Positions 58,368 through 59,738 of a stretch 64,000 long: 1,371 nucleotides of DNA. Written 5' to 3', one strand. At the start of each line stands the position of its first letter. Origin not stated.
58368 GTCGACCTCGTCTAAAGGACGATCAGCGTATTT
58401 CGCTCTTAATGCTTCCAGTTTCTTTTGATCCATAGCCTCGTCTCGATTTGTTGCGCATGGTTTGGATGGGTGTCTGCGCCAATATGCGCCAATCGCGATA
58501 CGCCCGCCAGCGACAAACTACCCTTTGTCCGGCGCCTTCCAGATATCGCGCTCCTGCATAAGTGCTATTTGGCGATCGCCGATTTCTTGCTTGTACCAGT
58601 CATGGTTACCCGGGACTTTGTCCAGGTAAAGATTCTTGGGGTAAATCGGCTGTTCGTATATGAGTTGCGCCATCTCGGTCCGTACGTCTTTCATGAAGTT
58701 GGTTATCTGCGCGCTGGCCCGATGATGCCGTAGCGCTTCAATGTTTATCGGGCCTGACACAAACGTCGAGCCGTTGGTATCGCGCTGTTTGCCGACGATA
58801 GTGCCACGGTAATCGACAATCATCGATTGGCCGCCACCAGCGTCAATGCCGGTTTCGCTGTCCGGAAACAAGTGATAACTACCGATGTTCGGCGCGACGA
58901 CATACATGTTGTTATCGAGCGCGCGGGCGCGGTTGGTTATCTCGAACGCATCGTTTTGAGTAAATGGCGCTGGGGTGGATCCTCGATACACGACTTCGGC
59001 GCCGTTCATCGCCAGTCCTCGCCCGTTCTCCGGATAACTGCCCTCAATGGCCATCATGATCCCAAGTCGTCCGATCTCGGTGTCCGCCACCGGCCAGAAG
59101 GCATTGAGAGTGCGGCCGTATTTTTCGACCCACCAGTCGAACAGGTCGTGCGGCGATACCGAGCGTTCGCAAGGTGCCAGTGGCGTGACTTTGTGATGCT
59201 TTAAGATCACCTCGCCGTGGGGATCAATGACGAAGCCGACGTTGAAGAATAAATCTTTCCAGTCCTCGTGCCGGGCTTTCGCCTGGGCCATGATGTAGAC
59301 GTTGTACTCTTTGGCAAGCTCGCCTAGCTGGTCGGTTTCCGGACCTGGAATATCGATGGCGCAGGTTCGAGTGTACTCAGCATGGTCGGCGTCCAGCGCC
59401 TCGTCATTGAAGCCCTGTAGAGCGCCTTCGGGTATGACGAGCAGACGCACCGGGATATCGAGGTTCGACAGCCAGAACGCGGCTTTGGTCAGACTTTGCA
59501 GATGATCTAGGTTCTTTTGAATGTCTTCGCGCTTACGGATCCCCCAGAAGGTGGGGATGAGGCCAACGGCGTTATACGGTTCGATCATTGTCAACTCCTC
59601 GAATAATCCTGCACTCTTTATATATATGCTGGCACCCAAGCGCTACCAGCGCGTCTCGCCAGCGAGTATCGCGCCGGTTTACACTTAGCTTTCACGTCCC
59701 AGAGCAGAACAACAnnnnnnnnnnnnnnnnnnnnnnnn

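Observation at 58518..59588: AmiF/AmiE-like amidase homologue with the catalytic cysteine replaced by alanine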

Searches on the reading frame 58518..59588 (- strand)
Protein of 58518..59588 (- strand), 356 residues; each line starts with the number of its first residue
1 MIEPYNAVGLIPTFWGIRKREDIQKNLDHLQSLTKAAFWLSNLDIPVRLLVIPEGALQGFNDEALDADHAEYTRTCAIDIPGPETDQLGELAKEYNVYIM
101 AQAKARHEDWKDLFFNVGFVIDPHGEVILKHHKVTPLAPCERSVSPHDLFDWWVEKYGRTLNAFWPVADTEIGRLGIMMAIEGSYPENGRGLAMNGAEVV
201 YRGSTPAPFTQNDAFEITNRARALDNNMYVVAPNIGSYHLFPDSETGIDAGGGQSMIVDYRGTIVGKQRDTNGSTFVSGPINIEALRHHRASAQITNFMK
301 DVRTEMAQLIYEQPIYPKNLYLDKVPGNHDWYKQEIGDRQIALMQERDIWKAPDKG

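Call 3: search_protein_families(library=pfam, proteins=[window:58518-59588:-], max_evalue=0.01)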
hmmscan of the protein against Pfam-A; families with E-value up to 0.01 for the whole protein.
window:58518-59588:- (356 aa): 1 family
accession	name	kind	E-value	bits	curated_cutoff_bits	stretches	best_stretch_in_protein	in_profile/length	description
PF00795.27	CN_hydrolase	-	1.6e-28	100.2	23.2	1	19-283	10-248/256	Carbon-nitrogen hydrolase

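Call 4: search_protein_families(library=ncbifam, proteins=[window:58518-59588:-], max_evalue=0.01)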
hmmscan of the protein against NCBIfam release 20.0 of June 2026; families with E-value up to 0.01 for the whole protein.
window:58518-59588:- (356 aa): 7 families
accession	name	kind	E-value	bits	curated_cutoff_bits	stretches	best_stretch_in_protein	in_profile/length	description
NF009803.0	PRK13287.1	equivalog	2.1e-19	69.5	406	1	17-297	26-273/333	formamidase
NF009802.0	PRK13286.1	equivalog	1.7e-13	50.3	427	1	48-299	53-276/345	aliphatic amidase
NF043013.1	DeGluthAmidYersProt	equivalog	2.5e-13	49.8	500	1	40-296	28-265/278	deaminated glutathione amidase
NF040852.1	nitrile_Arch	equivalog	4e-10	39.3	500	1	45-236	32-199/262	nitrilase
TIGR03381.1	agmatine_aguB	equivalog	9.8e-10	38.2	410.25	1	83-307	66-276/279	N-carbamoylputrescine amidase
NF033621.1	de_GSH_amidase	exception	7.1e-08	32.1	355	1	45-292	30-246/260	deaminated glutathione amidase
TIGR04048.1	nitrile_sll0784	equivalog_domain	4.2e-06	26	502.6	1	76-232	71-213/301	Nit6803 family nitrilase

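Call 5: search_solved_structures(query=window:58518-59588:-, max_evalue=1, show_alignments=3)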
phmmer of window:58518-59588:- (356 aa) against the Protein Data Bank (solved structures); distinct sequences matched with E-value up to 1: 41.
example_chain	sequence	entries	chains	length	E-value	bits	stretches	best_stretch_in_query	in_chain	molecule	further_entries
5g3o_A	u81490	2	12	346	1.1e-15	60.3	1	20-239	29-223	FORMAMIDASE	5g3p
2e2k_A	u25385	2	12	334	3.9e-15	58.6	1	20-239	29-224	Formamidase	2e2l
2dyu_A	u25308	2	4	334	5.2e-15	58.2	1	20-239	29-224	Formamidase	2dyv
2uxy_A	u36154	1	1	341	4.2e-11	45.3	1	47-297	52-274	ALIPHATIC AMIDASE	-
2vhh_A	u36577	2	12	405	1.3e-09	40.4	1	82-251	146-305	CG3027-PA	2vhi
1fo6_A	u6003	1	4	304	1.5e-08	36.9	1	46-207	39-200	N-CARBAMoYL-D-AMINO-ACID AMIDOHYDROLASE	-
2ggk_A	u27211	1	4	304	1.5e-08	36.9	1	46-207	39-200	N-carbamoyl-D-amino acid amidohydrolase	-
2plq_A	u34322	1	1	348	1.6e-08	36.8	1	68-299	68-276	Aliphatic amidase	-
2ggl_A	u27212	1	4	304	1.7e-08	36.8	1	46-207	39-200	N-carbamoyl-D-amino acid amidohydrolase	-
1uf4_A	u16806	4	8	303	1.7e-08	36.7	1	48-207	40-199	N-carbamyl-D-amino acid amidohydrolase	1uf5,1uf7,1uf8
8hpc_A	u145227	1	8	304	1.7e-08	36.7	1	48-207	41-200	N-carbamoyl-D-amino acid hydrolase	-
4lf0_A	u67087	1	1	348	3.1e-08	35.8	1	68-299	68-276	Aliphatic amidase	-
2w1v_A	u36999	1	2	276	4.3e-08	35.4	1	71-268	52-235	NITRILASE HOMOLOG 2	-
4gyl_A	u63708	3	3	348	6.2e-08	34.9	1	53-299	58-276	Aliphatic amidase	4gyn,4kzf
1erz_A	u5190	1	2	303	6.2e-08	34.9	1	48-207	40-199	N-CARBAMYL-D-AMINO ACID AMIDOHYDROLASE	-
6ypa_A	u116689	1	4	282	2.2e-06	29.8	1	47-232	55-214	CN hydrolase domain-containing protein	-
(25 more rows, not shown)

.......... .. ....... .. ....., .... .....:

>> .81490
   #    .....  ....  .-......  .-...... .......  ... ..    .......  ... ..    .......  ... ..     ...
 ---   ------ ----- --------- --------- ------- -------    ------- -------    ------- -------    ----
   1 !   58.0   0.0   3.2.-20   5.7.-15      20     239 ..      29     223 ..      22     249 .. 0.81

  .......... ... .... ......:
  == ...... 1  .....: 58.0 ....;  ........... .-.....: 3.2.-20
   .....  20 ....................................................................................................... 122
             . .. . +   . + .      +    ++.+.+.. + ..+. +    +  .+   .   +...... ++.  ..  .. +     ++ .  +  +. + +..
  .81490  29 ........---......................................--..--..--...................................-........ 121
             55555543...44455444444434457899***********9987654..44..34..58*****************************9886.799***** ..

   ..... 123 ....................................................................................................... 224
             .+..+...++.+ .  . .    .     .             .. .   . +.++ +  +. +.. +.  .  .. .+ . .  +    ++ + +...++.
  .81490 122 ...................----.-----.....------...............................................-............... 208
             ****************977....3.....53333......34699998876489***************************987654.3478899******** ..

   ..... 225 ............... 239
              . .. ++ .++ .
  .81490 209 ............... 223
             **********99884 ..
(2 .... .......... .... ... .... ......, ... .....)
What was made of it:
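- Closest known: AmiF formamidase. Same: Glu, Lys and the second Glu align, as does the G-x-[YF]-P-E elbow motif (call 5).
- Checked: The best solved relatives are AmiF 5g3o/2dyu/2e2k (E about 1e-15) and AmiE 2uxy (call 5).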

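Call 6: find_homologous_proteins(query=window:58518-59588:-, max_evalue=0.00001)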
Query window:58518-59588:- (356 aa): 2210 proteins with E <= 0.00001 among 3861 candidates; the best 120 are listed.
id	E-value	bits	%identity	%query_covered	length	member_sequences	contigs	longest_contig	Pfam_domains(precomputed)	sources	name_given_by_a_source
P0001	3.1e-234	794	94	100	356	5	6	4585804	PF00795.28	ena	-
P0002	3.1e-205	699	81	100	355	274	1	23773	PF00795.28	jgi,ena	-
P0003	3.2e-205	699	82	100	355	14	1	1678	PF00795.28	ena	-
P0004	8.4e-204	694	81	99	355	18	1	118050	PF00795.28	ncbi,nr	ncbi:MAG: hypothetical protein KBH99_00890 [Syntrophobacteraceae bacterium]|nr:hypothetical protein 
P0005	4.7e-201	685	79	99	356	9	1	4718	PF00795.28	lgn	-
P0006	6.6e-201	685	79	100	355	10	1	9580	PF00795.28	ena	-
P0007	9.3e-200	681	80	99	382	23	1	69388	PF00795.28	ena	-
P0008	3.9e-199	679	78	99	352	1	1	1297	PF00795.28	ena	-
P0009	1.1e-198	677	78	100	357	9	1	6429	PF00795.28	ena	-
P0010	1.4e-198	677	79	99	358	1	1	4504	PF00795.28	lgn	-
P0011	2.3e-198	676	79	100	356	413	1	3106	PF00795.28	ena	-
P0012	2.7e-198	676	77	100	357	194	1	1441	PF00795.28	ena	-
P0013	3.1e-198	676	78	100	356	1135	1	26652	PF00795.28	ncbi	-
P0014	4.1e-198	676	80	99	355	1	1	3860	PF00795.28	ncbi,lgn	ncbi:MAG: nitrilase-related carbon-nitrogen hydrolase [Gemmataceae bacterium]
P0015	2.1e-197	673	79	100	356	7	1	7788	PF00795.28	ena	-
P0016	1.4e-196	670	78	99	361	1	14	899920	PF00795.28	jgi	jgi:predicted amidohydrolase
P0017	3.1e-196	669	79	100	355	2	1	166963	PF00795.28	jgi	-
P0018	3.4e-196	669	79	99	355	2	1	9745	PF00795.28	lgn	-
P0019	5.1e-196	669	78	99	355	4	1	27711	PF00795.28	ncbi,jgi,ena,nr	ncbi:MAG TPA: nitrilase-related carbon-nitrogen hydrolase [Gemmataceae bacterium]|nr:nitrilase-relat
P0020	6.3e-196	668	77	100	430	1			PF00795.28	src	-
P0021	6.4e-196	668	79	99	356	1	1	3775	PF00795.28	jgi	jgi:beta-ureidopropionase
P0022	1.3e-195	667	79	100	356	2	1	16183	PF00795.28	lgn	-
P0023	3.2e-195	666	78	99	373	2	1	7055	PF00795.28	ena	-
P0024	6.3e-195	665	78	100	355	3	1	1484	PF00795.28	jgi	jgi:predicted amidohydrolase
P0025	1.5e-194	664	76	99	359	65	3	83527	PF00795.28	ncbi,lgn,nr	ncbi:MAG TPA: nitrilase-related carbon-nitrogen hydrolase [Xanthobacteraceae bacterium]|nr:nitrilase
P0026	2.5e-194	663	77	99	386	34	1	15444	PF00795.28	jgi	jgi:beta-ureidopropionase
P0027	4.2e-194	662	76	99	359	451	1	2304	PF00795.28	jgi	jgi:beta-ureidopropionase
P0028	5.9e-194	662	78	100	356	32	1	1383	PF00795.28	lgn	-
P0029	7.1e-194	662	76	100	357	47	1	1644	PF00795.28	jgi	-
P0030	8.3e-194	661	76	100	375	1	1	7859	PF00795.28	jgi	jgi:beta-ureidopropionase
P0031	1.2e-193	661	76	100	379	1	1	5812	PF00795.28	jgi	jgi:predicted amidohydrolase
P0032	1.3e-193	661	76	99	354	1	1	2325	PF00795.28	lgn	-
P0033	2.2e-193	660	76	100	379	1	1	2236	PF00795.28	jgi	jgi:beta-ureidopropionase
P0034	2.9e-193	660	76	100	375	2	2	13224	PF00795.28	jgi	jgi:beta-ureidopropionase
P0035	3.0e-193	660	76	100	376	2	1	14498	PF00795.28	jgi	jgi:beta-ureidopropionase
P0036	3.0e-193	660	76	100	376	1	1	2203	PF00795.28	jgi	jgi:beta-ureidopropionase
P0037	3.5e-193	659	76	100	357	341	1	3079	PF00795.28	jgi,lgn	jgi:predicted amidohydrolase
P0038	4.0e-193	659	76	100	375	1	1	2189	PF00795.28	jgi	jgi:beta-ureidopropionase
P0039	2.1e-192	657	77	100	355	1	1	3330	PF00795.28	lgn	-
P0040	3.3e-192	656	75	100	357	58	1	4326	PF00795.28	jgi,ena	jgi:beta-ureidopropionase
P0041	6.2e-192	655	77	99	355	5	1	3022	PF00795.28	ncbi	ncbi:nitrilase-related carbon-nitrogen hydrolase [Singulisphaera rosea]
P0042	2.2e-191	653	74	99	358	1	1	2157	PF00795.28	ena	-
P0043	4.0e-191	653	77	100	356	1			PF00795.28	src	-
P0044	4.0e-191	652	75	100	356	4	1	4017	PF00795.28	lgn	-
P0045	5.2e-191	652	75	99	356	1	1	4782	PF00795.28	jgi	jgi:beta-ureidopropionase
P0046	6.8e-191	652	76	99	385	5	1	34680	PF00795.28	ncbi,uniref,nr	ncbi:hydrolase [Amycolatopsis acidicola]|uniref:Hydrolase n=1 Tax=Amycolatopsis acidicola TaxID=2596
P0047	7.1e-191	652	75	100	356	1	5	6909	PF00795.28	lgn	-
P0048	8.3e-191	651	76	99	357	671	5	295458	PF00795.28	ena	-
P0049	9.1e-191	651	76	99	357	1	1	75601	PF00795.28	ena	-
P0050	9.1e-191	651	76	99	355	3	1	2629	PF00795.28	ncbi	-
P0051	9.6e-191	651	76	100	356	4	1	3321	PF00795.28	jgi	jgi:predicted amidohydrolase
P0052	1.6e-190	651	76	99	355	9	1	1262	PF00795.28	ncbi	-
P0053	1.9e-190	650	76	99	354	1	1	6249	PF00795.28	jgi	jgi:predicted amidohydrolase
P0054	2.4e-190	650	75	99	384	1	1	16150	PF00795.28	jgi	jgi:beta-ureidopropionase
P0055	3.1e-190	650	78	99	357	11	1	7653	PF00795.28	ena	-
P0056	6.6e-190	649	81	92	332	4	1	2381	PF00795.28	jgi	-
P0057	1.4e-189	647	75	100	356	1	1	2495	PF00795.28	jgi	jgi:beta-ureidopropionase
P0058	1.4e-189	647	76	99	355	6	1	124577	PF00795.28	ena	-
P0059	2.4e-189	647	75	99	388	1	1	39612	PF00795.28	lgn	-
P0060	3.1e-189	646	75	100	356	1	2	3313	PF00795.28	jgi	jgi:predicted amidohydrolase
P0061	4.3e-189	646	74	100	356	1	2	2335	PF00795.28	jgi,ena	jgi:predicted amidohydrolase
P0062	5.7e-189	645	75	100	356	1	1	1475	PF00795.28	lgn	-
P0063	1.4e-188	644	75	99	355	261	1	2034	PF00795.28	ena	-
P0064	2.6e-188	643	76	100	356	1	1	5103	PF00795.28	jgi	jgi:predicted amidohydrolase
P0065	4.0e-188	643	74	100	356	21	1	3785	PF00795.28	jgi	jgi:beta-ureidopropionase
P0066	1.8e-187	640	76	99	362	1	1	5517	PF00795.28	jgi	jgi:beta-ureidopropionase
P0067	2.6e-187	640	74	100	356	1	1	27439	PF00795.28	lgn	-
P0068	2.6e-187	640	74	99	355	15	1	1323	PF00795.28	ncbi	-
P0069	3.1e-186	636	74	100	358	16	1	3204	PF00795.28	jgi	jgi:beta-ureidopropionase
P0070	3.5e-186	636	75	99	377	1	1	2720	PF00795.28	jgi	jgi:predicted amidohydrolase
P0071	6.0e-186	635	74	99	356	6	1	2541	PF00795.28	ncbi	-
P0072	7.4e-186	635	75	99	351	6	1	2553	PF00795.28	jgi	jgi:predicted amidohydrolase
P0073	2.1e-185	634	75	99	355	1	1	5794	PF00795.28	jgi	jgi:predicted amidohydrolase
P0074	2.9e-185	633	74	99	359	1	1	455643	PF00795.28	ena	-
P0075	5.5e-185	632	72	100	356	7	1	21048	PF00795.28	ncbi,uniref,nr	ncbi:Aliphatic amidase [Mycobacterium simulans]|uniref:nitrilase-related carbon-nitrogen hydrolase n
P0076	6.0e-185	632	73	100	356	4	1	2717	PF00795.28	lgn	-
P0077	1.1e-184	631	74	99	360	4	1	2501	PF00795.28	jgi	jgi:predicted amidohydrolase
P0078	1.1e-184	631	74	99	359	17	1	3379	PF00795.28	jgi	jgi:predicted amidohydrolase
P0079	1.9e-184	631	74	100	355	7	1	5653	PF00795.28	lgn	-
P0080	5.1e-184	629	74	99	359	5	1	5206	PF00795.28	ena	-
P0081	9.6e-184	628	74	100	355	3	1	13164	PF00795.28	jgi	-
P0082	1.3e-183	628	74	100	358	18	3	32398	PF00795.28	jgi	jgi:beta-ureidopropionase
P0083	2.2e-183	627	73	99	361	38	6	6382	PF00795.28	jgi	jgi:beta-ureidopropionase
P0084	1.1e-182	625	73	99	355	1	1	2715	PF00795.28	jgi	jgi:beta-ureidopropionase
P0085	1.3e-182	625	74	100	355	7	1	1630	PF00795.28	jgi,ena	-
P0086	1.4e-182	624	74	99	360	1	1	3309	PF00795.28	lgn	-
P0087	1.8e-182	624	73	99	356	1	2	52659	PF00795.28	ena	-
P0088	2.1e-182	624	73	99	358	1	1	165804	PF00795.28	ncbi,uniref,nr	ncbi:nitrilase-related carbon-nitrogen hydrolase [Sciscionella sediminilitoris]|uniref:nitrilase-rel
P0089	3.9e-182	623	72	100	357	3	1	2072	PF00795.28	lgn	-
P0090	4.8e-181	619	73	99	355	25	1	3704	PF00795.28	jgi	-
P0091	5.7e-181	619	77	92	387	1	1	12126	PF00795.28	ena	-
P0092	6.4e-181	619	75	99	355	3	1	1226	PF00795.28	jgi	jgi:beta-ureidopropionase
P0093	4.4e-180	616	74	99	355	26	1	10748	PF00795.28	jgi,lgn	jgi:beta-ureidopropionase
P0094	6.5e-180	616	73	100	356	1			PF00795.28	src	-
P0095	7.0e-180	616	73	99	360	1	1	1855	PF00795.28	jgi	jgi:predicted amidohydrolase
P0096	1.5e-176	605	71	100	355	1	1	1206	PF00795.28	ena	-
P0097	2.7e-176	604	71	99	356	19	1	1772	PF00795.28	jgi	jgi:beta-ureidopropionase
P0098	5.3e-176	603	71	99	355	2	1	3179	PF00795.28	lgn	-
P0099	3.6e-175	600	72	99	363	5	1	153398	PF00795.28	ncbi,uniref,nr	ncbi:nitrilase-related carbon-nitrogen hydrolase [Tsukamurella spumae]|uniref:Hydrolase n=2 Tax=Tsuk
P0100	5.5e-175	599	70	99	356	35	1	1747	PF00795.28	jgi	jgi:beta-ureidopropionase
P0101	1.2e-174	598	72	99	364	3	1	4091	PF00795.28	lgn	-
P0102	4.5e-174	596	69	100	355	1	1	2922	PF00795.28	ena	-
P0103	7.6e-174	596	72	99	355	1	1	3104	PF00795.28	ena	-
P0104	8.3e-174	596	71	100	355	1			PF00795.28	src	-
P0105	1.0e-173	595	73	100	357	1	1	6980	PF00795.28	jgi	jgi:beta-ureidopropionase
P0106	1.2e-173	595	70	100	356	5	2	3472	PF00795.28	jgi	-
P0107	3.3e-173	594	69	100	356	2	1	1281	PF00795.28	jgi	jgi:predicted amidohydrolase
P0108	5.9e-173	593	69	100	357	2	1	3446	PF00795.28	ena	-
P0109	7.4e-173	592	70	100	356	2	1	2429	PF00795.28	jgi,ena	jgi:predicted amidohydrolase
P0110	8.0e-173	592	69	99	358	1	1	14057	PF00795.28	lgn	-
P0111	2.2e-172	591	70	100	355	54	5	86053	PF00795.28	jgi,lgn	-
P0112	3.7e-172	590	71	99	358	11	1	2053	PF00795.28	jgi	jgi:predicted amidohydrolase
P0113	4.6e-172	590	71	99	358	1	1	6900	PF00795.28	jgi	jgi:predicted amidohydrolase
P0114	5.1e-172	590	70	99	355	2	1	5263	PF00795.28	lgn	-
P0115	6.4e-172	589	70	99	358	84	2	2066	PF00795.28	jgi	jgi:beta-ureidopropionase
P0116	9.8e-172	589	68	99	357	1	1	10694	PF00795.28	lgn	-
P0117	3.1e-171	587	68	99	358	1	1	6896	PF00795.28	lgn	-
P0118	5.3e-171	586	67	99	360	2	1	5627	PF00795.28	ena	-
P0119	6.8e-171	586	69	100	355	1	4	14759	PF00795.28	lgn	-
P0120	9.3e-171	586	69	99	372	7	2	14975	PF00795.28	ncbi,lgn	-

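Call 10: search_protein_representatives(protein=window:58518-59588:-)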
Query: 356 residues. Proteins with E-value up to 0.001 (for the whole library): 2360; up to 1e-10: 803; up to 1e-30: 243. The best 150 are listed.
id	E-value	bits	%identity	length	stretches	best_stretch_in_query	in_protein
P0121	3.5e-140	483.2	60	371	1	1-354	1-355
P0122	7.5e-128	442.6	78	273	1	59-292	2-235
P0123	1.4e-122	425.3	73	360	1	1-245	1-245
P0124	6.4e-120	416.6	67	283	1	1-283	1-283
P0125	2.1e-103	362.2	71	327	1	1-226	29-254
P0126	7.9e-97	340.6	66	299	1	1-221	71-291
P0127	1.4e-95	336.4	63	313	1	43-279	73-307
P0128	1.2e-94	333.3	60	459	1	57-311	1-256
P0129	4.8e-92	324.8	48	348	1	1-320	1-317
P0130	2.5e-90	319.2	70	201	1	1-201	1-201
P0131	2.7e-89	315.8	45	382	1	1-346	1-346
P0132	3.6e-89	315.4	47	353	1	1-326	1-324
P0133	9.1e-87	307.5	45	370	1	2-354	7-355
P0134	2.5e-86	306.0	60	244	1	100-330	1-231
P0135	2.4e-84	299.5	78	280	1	1-159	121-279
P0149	2.3e-71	256.8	34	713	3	2-324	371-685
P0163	7.1e-63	228.9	34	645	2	17-311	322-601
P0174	9.4e-57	208.7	30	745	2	74-324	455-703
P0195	1.5e-51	191.6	32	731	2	48-324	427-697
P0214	2.0e-47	178.0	32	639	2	20-324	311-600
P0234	4.6e-44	167.0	30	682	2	35-323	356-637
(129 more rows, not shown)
